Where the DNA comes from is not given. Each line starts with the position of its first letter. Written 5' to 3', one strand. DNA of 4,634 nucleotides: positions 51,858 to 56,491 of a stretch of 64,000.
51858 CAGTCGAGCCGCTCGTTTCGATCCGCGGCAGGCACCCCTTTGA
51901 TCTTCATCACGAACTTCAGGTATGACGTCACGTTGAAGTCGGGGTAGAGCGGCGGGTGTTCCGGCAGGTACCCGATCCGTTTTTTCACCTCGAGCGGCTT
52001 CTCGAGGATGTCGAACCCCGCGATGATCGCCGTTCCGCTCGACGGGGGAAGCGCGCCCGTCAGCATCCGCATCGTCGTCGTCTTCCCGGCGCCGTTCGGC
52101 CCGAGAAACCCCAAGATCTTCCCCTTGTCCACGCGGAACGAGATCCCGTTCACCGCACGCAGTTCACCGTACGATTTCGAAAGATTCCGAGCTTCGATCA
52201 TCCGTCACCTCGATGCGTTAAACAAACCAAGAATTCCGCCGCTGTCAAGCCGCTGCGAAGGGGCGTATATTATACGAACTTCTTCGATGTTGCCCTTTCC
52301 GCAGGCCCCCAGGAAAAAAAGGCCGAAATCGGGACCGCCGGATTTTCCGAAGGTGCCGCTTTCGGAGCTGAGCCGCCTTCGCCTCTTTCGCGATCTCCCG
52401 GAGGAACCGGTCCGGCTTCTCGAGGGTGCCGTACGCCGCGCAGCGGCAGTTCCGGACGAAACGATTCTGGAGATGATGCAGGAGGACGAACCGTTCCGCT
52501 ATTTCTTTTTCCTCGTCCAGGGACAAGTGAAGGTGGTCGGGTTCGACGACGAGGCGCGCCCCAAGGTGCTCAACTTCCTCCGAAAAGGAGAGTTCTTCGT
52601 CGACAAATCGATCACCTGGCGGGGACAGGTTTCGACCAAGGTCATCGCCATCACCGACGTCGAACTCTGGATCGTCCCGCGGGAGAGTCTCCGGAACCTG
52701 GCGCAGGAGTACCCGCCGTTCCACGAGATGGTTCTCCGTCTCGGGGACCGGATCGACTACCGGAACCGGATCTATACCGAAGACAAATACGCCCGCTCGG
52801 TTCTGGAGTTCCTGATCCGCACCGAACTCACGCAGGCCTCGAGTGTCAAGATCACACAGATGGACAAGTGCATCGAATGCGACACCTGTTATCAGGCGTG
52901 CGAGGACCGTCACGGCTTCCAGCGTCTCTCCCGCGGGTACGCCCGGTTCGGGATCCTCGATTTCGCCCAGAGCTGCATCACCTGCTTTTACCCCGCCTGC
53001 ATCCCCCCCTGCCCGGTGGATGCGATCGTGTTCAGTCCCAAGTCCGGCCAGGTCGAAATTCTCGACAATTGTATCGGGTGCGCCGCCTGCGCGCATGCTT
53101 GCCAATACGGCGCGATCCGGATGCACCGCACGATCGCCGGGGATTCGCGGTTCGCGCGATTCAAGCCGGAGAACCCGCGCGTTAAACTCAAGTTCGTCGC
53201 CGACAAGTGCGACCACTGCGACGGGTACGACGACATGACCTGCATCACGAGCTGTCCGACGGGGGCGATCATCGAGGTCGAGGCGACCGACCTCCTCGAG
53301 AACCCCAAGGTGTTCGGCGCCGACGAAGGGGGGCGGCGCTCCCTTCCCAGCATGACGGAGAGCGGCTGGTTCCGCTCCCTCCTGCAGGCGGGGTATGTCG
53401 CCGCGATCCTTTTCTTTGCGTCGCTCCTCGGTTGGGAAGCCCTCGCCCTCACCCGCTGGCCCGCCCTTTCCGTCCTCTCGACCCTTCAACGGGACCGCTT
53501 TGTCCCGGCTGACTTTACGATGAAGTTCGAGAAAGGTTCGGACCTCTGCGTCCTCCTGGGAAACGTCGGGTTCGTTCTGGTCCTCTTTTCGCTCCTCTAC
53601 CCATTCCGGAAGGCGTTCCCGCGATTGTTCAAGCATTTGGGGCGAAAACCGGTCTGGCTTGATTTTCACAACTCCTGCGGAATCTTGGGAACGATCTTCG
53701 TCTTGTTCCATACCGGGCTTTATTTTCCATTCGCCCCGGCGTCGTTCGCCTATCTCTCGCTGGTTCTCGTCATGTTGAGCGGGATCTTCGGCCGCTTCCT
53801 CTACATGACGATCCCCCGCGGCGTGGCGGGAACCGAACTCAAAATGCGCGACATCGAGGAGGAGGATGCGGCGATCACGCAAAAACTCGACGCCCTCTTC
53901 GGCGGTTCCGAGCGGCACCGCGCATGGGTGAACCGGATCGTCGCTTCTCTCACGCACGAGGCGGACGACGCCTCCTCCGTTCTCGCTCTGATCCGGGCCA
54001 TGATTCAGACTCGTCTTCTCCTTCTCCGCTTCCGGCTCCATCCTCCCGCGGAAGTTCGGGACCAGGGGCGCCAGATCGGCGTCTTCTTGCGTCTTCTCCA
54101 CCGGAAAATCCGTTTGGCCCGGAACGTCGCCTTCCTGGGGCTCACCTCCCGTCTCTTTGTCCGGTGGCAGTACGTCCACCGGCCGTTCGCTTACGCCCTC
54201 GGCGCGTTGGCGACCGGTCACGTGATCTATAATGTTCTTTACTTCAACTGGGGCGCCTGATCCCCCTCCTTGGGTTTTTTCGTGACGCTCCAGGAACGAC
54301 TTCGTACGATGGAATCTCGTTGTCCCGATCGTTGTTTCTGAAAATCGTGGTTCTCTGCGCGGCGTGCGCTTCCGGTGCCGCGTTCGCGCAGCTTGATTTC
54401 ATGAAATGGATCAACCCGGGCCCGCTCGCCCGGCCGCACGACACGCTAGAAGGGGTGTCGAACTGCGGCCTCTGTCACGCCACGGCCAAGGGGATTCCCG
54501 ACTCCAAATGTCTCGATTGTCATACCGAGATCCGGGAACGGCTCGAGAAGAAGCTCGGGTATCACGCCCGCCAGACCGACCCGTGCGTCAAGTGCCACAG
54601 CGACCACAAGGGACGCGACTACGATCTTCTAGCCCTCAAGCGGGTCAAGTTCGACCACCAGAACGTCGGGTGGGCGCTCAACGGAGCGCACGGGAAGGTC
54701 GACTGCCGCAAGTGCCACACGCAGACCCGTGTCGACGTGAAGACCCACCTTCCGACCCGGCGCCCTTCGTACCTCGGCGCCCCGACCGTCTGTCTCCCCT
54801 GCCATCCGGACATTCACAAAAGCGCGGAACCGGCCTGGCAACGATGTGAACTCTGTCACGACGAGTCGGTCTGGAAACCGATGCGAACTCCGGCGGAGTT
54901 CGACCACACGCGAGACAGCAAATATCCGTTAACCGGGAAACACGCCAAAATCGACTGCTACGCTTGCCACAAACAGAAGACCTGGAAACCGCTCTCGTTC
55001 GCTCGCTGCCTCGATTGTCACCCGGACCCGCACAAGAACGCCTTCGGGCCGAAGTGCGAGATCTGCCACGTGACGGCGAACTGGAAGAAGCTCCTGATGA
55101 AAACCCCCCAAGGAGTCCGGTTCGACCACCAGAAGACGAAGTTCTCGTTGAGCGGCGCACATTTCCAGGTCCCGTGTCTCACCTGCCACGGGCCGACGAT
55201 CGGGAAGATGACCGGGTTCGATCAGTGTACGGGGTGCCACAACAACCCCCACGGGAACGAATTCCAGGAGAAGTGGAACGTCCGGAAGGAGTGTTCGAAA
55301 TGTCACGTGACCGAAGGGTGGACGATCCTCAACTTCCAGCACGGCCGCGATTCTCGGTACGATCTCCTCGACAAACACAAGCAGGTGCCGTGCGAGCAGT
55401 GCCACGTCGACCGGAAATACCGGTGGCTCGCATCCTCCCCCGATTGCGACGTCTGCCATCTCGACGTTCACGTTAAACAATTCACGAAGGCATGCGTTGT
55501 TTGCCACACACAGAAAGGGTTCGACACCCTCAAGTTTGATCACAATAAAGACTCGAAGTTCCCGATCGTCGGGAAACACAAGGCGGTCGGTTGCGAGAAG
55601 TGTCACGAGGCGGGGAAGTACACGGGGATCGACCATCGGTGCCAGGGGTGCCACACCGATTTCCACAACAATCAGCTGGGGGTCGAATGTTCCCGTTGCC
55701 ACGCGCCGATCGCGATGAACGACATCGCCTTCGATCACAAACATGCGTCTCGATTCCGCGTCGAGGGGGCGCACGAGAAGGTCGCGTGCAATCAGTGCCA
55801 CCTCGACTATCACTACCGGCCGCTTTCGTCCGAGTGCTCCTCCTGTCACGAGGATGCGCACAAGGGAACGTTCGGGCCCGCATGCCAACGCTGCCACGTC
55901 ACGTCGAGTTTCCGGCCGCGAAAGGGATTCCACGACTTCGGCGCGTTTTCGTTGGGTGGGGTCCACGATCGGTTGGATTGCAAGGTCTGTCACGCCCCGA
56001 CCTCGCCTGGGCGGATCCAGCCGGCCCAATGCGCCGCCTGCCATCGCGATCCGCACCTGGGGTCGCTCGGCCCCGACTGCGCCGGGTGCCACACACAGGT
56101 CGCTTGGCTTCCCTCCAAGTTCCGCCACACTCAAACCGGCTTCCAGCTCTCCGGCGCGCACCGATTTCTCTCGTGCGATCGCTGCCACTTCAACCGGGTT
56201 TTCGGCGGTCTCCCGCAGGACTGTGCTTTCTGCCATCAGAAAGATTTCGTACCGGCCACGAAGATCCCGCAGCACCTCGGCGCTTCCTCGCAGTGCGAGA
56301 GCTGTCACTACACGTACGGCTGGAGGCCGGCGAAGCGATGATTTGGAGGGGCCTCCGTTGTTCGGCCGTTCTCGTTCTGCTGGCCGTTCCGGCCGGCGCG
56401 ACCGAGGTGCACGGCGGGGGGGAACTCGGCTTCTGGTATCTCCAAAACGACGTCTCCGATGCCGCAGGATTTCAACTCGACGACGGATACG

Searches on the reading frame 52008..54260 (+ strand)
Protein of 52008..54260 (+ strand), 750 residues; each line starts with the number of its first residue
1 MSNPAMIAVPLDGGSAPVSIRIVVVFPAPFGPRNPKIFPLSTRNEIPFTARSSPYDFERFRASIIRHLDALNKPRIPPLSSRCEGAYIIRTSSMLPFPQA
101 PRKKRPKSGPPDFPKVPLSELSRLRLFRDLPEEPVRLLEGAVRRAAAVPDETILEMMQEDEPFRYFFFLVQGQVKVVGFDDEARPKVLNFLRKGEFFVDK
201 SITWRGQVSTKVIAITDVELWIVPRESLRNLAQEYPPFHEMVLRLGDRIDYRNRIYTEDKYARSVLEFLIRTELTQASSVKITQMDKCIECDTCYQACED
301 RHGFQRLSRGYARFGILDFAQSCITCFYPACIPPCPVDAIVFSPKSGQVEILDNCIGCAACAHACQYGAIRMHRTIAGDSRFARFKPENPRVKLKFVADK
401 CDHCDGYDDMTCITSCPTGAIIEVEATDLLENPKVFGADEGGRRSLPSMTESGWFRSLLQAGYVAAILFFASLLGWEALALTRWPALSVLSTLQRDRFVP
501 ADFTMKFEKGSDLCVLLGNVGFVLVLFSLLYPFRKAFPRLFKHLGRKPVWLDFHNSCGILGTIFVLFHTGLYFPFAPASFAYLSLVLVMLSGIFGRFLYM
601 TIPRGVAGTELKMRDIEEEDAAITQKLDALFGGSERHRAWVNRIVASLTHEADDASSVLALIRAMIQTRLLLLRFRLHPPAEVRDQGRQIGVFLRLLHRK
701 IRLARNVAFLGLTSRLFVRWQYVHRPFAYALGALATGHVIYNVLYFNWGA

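Call 75: search_protein_families(library=pfam, proteins=[window:52008-54260:+], max_evalue=0.0001)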
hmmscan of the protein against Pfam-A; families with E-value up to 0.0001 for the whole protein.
window:52008-54260:+ (750 aa): 7 families
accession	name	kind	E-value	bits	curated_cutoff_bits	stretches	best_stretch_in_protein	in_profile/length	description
PF00027.35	cNMP_binding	-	2e-13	50.5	27.5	1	157-235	11-89/89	Cyclic nucleotide-binding domain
PF12838.12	Fer4_7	-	4.5e-10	40.3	27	1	354-420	1-52/52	4Fe-4S dicluster domain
PF13187.11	Fer4_9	-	4.7e-08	33.4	27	0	323-370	2-52/52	4Fe-4S dicluster domain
PF14697.11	Fer4_21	-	1.3e-06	28.8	35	0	321-372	6-59/59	4Fe-4S dicluster domain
PF13237.11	Fer4_10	-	1.5e-06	28.5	25.5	0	321-365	7-52/53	4Fe-4S dicluster domain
PF00037.32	Fer4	-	2.2e-06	27.7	21.1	0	352-371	5-24/24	4Fe-4S binding domain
PF12837.12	Fer4_6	-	4e-05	23.8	25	0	395-421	3-24/24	4Fe-4S binding domain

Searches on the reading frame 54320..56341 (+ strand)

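Call 75: search_protein_families(library=pfam, proteins=[window:54320-56341:+], max_evalue=0.0001)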
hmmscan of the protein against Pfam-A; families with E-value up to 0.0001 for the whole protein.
window:54320-56341:+ (673 aa): 3 families
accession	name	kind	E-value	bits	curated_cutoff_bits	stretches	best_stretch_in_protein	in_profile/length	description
PF14522.11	Cytochrome_C7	-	1.2e-31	108.7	24.8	0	321-380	9-66/67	Cytochrome c7 and related cytochrome c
PF14537.11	Cytochrom_c3_2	-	8e-14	52.3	25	0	48-98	8-69/79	Cytochrome c3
PF02085.21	Cytochrom_CIII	-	1.9e-09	38.2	22.9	0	39-99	24-88/101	Class III cytochrome C family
